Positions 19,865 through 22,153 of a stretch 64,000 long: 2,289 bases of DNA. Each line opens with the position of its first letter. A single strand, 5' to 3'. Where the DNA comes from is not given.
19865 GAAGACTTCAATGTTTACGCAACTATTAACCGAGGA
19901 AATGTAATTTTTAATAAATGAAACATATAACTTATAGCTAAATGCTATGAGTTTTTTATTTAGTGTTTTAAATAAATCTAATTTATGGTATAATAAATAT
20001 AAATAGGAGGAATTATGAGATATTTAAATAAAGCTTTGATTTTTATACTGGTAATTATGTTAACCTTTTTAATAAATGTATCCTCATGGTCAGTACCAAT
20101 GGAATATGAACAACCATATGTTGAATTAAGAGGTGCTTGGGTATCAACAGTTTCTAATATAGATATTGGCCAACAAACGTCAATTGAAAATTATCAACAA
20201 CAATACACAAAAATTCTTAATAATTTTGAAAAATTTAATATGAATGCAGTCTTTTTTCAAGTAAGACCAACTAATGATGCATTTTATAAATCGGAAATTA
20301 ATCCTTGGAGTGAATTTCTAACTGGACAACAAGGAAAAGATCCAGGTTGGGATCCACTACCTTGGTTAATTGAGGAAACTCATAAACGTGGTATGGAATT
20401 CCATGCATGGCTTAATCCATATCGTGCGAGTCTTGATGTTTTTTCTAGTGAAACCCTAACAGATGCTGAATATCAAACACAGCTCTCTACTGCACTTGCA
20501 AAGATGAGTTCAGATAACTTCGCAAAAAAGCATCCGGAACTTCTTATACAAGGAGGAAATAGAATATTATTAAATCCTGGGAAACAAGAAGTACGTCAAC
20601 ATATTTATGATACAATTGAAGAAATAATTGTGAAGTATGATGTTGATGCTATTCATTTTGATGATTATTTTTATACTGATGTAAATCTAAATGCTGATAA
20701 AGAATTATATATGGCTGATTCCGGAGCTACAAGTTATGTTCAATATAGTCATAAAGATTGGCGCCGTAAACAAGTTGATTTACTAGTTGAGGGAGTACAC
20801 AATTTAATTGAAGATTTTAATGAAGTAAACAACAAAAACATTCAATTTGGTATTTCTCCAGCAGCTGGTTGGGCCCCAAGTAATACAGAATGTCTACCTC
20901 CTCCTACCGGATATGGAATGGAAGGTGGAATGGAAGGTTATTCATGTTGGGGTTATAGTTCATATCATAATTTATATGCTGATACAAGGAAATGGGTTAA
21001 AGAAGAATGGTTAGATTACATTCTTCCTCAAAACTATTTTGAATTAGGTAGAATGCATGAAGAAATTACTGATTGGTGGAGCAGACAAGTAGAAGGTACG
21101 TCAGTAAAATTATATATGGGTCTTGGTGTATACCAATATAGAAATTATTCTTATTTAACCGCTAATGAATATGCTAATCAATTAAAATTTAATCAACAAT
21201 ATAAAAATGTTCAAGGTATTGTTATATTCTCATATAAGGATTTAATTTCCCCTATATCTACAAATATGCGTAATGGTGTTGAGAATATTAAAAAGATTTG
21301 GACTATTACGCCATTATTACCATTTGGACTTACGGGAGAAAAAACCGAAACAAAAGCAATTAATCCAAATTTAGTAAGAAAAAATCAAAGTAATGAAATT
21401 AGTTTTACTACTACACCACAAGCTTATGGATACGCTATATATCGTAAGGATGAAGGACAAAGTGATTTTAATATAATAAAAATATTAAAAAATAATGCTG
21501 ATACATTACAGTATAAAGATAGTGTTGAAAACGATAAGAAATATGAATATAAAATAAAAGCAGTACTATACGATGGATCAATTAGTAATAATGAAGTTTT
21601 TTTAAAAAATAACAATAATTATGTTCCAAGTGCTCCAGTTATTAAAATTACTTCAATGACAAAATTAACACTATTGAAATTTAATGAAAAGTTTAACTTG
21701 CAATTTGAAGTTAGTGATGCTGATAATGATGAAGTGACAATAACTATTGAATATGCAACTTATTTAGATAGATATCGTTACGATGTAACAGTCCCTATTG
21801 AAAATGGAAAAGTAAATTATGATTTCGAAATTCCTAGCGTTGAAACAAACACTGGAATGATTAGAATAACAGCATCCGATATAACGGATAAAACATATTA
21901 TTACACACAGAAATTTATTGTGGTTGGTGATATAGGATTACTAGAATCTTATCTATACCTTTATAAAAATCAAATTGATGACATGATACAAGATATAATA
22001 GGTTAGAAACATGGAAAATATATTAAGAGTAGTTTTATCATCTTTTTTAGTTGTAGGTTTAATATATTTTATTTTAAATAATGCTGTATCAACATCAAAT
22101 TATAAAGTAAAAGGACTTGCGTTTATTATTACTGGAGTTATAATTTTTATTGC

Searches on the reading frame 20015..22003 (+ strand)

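Call 73: search_protein_families(library=pfam, proteins=[window:20015-22003:+], max_evalue=0.00001)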
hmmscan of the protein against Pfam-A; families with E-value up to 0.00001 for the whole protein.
window:20015-22003:+ (663 aa): 1 family
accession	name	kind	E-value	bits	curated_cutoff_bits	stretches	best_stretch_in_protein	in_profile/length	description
PF02638.21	GHL10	-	2e-60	205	27.9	1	37-375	1-299/311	Glycosyl hydrolase-like 10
